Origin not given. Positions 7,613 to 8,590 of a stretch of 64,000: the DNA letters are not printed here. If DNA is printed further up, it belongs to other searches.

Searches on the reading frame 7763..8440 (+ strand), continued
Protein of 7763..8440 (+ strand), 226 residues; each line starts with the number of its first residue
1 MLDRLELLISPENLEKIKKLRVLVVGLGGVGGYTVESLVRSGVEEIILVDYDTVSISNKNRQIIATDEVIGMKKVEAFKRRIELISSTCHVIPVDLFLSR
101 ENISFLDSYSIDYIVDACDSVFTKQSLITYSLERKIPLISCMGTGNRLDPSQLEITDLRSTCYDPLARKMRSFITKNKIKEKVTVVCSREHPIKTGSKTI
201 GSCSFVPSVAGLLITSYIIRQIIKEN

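Call 67: search_protein_families(library=ncbifam, proteins=[L075:290-2056:+, L075:2489-3253:+, window:7763-8440:+])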
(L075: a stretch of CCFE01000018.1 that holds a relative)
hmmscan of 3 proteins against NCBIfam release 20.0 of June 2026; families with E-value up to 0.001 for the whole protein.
L075:290-2056:+ (589 aa): 16 families
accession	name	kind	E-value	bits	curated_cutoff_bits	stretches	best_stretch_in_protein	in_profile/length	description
NF001750.0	PRK00476.1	equivalog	1.6e-269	895.2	443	1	4-587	5-588/590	aspartate--tRNA ligase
TIGR00459.1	aspS_bact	equivalog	1.3e-260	865.8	373.85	1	2-586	1-583/586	aspartate--tRNA ligase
NF009460.0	PRK12820.1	equivalog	2.8e-203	677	1379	1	5-583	23-615/723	bifunctional aspartyl-tRNA synthetase/aspartyl/glutamyl-tRNA amidotransferase subunit C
NF003483.0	PRK05159.1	equivalog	3.5e-73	246.9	353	2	5-265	5-259/438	aspartate--tRNA(Asn) ligase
TIGR00458.1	aspS_nondisc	equivalog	3.7e-68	230.4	368.4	2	9-281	4-283/428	aspartate--tRNA(Asn) ligase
TIGR00499.1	lysS_bact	equivalog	4.9e-44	150.8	427.6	2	16-268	52-298/496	lysine--tRNA ligase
NF001756.1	PRK00484.1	subfamily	8.1e-44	150.1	468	2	15-266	49-292/488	lysine--tRNA ligase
NF003037.0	PRK03932.1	equivalog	2.2e-43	148.9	414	2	14-264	13-262/451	asparagine--tRNA ligase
TIGR00457.1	asnS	equivalog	4.5e-40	137.8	342.6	2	13-264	12-264/455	asparagine--tRNA ligase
NF002821.0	PRK02983.1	equivalog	7e-38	130.3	742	2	7-266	649-901/1102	bifunctional lysylphosphatidylglycerol synthetase/lysine--tRNA ligase LysX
NF009101.0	PRK12445.1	subfamily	9.9e-27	93.6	1026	2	20-267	68-308/505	lysine--tRNA ligase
TIGR00462.1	genX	equivalog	3.7e-21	75.9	286.9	2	143-293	1-150/304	EF-P lysine aminoacylase EpmA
NF006828.0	PRK09350.1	equivalog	7.3e-17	61.6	264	2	139-284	12-155/325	elongation factor P--(R)-beta-lysine ligase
NF005052.0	PRK06462.1-1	equivalog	8.6e-17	61.2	368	1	117-266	21-175/353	asparagine synthetase A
NF005054.0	PRK06462.1-4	equivalog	3.5e-11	42.7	309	1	139-289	21-193/318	asparagine synthetase A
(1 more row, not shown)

L075:2489-3253:+ (255 aa): 25 families
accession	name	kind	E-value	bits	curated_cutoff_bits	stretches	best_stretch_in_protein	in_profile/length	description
NF011696.0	PRK15116.1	equivalog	2.8e-50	171.5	304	1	11-243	19-261/268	tRNA cyclic N6-threonylcarbamoyladenosine(37) synthase TcdA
NF006395.0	PRK08644.1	equivalog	7.5e-30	104.2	159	1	16-163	24-171/215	sulfur carrier protein ThiS adenylyltransferase ThiF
TIGR02356.1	adenyl_thiF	equivalog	1.6e-28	99.5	275.25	1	12-144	11-142/203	thiazole biosynthesis adenylyltransferase ThiF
NF004281.0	PRK05690.1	subfamily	2.4e-27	95.8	266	1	12-153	22-160/250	molybdopterin-synthase adenylyltransferase MoeB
NF006077.0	PRK08223.1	equivalog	3.8e-26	91.7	266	1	4-144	10-151/296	hypothetical protein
TIGR02355.1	moeB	equivalog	5e-25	88.3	376.55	1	15-152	17-151/240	molybdopterin-synthase adenylyltransferase MoeB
NF004111.0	PRK05600.1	equivalog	2.4e-24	86.2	437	1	14-127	33-145/371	ThiF family adenylyltransferase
NF006444.0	PRK08762.1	equivalog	3.7e-23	81.8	449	1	12-144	137-268/387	molybdopterin-synthase adenylyltransferase MoeB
TIGR02354.1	thiF_fam2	equivalog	8.4e-23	81.3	152.2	1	18-163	17-162/200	thiamine biosynthesis protein ThiF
NF047750.1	SAMPActivE1UbaA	equivalog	1.2e-21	77.3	450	1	11-150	21-157/270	SAMP-activating enzyme E1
NF005646.0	PRK07411.1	equivalog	1.3e-19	70.6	633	1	12-140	28-155/390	molybdopterin-synthase adenylyltransferase MoeB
NF011424.0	PRK14851.1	subfamily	2.8e-19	68.6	1170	1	4-143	25-165/679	hypothetical protein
NF006204.0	PRK08328.1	equivalog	2.9e-19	69.6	339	1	2-150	7-153/231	hypothetical protein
NF009123.0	PRK12475.1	subfamily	2.4e-18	66.5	510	1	4-143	4-146/338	MoeB/ThiF family adenylyltransferase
NF005902.0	PRK07878.1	equivalog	5.1e-17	61.8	647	1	12-126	32-145/392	adenylyltransferase/sulfurtransferase MoeZ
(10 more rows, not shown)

window:7763-8440:+ (226 aa): 26 families (the best 25 are shown)
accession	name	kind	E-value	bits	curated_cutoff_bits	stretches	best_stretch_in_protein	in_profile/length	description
NF011696.0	PRK15116.1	equivalog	3.3e-42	145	304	1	12-176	23-187/268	tRNA cyclic N6-threonylcarbamoyladenosine(37) synthase TcdA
NF006395.0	PRK08644.1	equivalog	4.9e-28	98.2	159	1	9-158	20-169/215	sulfur carrier protein ThiS adenylyltransferase ThiF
NF004281.0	PRK05690.1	subfamily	1.6e-26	93.1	266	1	14-155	27-164/250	molybdopterin-synthase adenylyltransferase MoeB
TIGR02356.1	adenyl_thiF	equivalog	1.4e-23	83.4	275.25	1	12-168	14-167/203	thiazole biosynthesis adenylyltransferase ThiF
TIGR02355.1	moeB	equivalog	2.2e-23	82.9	376.55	1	14-142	19-146/240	molybdopterin-synthase adenylyltransferase MoeB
TIGR02354.1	thiF_fam2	equivalog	2.6e-19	69.9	152.2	1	11-135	13-134/200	thiamine biosynthesis protein ThiF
NF006444.0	PRK08762.1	equivalog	9.6e-18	64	449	1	13-140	141-267/387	molybdopterin-synthase adenylyltransferase MoeB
NF004111.0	PRK05600.1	equivalog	4e-17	62.4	437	1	12-125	34-146/371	ThiF family adenylyltransferase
NF006204.0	PRK08328.1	equivalog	4.8e-17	62.3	339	1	3-141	11-149/231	hypothetical protein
NF047750.1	SAMPActivE1UbaA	equivalog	3.5e-16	59.3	450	1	9-126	22-138/270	SAMP-activating enzyme E1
NF006077.0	PRK08223.1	equivalog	8.3e-16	57.8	266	1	8-139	17-149/296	hypothetical protein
NF005646.0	PRK07411.1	equivalog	2.8e-14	53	633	1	14-124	33-142/390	molybdopterin-synthase adenylyltransferase MoeB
NF005902.0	PRK07878.1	equivalog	9.3e-14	51.1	647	1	15-124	38-146/392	adenylyltransferase/sulfurtransferase MoeZ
NF009123.0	PRK12475.1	subfamily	1.3e-13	51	510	1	13-142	18-150/338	MoeB/ThiF family adenylyltransferase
NF005901.0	PRK07877.1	equivalog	1.8e-12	46.3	476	1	2-145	90-229/722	Rv1355c family protein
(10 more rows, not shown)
